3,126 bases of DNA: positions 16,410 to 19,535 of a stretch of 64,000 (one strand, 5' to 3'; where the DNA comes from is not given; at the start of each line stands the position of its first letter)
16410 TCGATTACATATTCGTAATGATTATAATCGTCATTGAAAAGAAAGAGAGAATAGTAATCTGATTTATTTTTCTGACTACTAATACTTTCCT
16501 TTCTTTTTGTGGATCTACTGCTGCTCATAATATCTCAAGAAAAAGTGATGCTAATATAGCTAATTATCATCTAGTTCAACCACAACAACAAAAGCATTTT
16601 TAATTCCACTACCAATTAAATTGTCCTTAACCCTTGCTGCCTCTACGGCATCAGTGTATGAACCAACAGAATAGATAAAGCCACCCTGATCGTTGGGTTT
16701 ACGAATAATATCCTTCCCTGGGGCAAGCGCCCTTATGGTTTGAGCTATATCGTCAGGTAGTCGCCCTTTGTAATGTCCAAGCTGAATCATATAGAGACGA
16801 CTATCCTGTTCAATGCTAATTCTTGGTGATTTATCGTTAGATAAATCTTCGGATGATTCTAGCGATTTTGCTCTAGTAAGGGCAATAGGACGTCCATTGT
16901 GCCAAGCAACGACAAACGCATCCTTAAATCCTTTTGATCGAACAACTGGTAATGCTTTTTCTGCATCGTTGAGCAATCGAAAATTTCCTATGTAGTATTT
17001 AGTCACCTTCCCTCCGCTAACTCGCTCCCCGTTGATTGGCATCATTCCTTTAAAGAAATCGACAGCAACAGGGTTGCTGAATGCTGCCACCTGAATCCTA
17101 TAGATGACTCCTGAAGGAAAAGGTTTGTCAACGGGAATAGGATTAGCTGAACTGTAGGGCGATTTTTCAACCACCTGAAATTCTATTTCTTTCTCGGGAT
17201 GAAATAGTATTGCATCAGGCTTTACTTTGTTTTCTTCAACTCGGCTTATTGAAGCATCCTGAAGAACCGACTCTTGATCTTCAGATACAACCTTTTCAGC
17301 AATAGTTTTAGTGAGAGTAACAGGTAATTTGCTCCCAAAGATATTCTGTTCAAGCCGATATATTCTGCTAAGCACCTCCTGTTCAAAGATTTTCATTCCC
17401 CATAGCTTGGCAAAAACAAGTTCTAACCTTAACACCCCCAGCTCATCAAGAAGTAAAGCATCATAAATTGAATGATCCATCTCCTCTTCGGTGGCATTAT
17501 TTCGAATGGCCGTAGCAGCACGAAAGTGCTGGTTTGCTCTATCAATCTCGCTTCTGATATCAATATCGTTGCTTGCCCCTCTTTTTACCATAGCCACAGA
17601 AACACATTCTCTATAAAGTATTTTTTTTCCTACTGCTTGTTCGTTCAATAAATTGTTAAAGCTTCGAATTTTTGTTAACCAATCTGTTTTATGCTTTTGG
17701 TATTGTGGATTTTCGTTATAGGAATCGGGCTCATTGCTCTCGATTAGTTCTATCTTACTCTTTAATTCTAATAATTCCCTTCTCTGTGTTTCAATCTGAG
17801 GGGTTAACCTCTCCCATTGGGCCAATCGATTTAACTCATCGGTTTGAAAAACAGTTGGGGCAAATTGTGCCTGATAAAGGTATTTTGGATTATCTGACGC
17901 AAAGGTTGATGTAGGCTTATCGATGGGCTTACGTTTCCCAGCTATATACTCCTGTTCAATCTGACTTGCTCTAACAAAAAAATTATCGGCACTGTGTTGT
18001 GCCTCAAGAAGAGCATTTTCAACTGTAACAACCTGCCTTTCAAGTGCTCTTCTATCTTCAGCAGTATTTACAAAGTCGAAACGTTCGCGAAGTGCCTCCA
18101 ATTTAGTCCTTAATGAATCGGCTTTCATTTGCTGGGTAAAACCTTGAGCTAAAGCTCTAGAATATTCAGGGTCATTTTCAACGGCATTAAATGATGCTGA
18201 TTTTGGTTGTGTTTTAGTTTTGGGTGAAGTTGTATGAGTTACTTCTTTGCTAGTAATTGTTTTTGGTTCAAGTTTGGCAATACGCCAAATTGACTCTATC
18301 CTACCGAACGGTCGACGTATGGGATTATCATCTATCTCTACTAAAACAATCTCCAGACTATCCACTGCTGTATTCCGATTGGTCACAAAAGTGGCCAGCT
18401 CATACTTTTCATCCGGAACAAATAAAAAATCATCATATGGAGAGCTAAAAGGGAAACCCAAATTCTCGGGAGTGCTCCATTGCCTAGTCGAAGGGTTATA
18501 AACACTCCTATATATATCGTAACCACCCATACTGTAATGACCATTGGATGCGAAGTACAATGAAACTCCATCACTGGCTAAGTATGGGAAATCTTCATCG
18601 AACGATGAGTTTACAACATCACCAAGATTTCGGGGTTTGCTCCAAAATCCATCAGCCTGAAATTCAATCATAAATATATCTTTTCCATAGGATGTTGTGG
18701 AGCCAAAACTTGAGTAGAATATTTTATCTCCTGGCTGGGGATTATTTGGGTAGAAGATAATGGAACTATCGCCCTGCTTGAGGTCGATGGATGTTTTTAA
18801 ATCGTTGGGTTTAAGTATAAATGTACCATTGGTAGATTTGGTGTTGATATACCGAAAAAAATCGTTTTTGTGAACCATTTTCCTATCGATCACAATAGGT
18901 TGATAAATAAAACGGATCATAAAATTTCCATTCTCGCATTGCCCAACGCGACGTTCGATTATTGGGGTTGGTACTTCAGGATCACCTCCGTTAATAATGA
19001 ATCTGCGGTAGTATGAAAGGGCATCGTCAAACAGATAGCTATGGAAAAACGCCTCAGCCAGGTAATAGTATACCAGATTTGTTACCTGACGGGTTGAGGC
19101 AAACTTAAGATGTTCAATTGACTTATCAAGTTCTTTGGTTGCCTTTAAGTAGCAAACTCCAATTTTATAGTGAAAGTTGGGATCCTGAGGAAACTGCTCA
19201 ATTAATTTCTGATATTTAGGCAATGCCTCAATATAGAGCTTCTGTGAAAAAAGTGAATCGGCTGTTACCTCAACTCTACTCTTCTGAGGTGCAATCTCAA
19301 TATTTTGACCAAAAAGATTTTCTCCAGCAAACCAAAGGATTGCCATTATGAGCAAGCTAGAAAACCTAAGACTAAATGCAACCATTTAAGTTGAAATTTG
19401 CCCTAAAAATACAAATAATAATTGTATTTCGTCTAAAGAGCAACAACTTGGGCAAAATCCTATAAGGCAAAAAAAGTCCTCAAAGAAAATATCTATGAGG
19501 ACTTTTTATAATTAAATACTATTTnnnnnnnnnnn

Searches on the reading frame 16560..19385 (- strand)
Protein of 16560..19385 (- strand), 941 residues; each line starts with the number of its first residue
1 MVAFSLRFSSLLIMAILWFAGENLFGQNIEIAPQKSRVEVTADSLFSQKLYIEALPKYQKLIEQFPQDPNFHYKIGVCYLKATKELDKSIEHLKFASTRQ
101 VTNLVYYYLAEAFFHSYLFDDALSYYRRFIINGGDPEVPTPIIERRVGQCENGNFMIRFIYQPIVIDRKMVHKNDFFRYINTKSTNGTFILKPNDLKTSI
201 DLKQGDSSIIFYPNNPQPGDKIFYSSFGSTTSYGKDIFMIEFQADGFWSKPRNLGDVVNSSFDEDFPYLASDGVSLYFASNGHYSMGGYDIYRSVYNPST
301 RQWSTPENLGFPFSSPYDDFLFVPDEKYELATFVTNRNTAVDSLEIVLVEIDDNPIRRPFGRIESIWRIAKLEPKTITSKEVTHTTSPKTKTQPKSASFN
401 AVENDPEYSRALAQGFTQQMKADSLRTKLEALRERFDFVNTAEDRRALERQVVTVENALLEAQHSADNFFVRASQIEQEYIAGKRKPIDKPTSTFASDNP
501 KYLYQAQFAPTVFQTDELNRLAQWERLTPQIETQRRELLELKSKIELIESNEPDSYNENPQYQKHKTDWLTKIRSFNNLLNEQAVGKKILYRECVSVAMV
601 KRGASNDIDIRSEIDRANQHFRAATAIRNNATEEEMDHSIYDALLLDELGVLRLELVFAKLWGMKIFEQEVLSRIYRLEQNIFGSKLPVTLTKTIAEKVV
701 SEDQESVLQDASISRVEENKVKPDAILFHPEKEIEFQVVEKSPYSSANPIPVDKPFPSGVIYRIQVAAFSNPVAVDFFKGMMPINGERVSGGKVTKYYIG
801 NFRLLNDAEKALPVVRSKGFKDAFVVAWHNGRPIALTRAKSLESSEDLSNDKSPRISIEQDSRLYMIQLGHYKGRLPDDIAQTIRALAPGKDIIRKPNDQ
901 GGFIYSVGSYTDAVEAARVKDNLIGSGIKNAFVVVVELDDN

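Call 58: search_protein_families(library=pfam, proteins=[window:16560-19385:-], max_evalue=0.00001)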
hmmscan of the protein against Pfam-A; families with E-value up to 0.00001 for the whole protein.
window:16560-19385:- (941 aa): 2 families
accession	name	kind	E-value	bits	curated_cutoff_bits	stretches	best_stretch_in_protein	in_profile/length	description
PF07676.18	PD40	-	3e-06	27.5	20.9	1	254-293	1-38/38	WD40-like Beta Propeller Repeat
PF05036.18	SPOR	-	4.7e-06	27.3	21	0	762-826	5-75/76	SPOR domain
